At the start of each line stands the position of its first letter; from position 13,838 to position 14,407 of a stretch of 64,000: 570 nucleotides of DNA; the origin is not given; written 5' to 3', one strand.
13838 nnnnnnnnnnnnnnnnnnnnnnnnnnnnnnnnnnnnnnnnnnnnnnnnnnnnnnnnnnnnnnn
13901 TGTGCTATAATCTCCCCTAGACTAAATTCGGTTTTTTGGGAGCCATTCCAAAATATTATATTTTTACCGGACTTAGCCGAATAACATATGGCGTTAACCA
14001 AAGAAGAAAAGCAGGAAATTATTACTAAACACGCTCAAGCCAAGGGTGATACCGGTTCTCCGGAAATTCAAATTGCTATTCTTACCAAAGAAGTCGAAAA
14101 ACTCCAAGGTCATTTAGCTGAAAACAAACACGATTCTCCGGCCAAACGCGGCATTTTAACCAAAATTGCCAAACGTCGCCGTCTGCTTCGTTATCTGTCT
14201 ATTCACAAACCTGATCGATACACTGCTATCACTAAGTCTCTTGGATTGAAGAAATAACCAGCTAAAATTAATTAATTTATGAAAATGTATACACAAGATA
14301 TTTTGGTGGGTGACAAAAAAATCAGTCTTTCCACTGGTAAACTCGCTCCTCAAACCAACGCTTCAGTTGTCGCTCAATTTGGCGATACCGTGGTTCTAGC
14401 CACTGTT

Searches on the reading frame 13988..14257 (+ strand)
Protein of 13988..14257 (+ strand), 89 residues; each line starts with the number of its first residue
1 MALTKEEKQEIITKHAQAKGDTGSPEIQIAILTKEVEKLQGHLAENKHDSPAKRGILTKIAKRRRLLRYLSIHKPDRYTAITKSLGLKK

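Call 8: search_protein_families(library=pfam, proteins=[window:13988-14257:+])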
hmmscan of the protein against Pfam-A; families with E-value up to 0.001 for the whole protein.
window:13988-14257:+ (89 aa): 1 family
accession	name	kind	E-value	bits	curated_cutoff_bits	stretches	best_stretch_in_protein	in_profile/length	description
PF00312.27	Ribosomal_S15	-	1.6e-26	92.7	31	1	8-88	1-81/81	Ribosomal protein S15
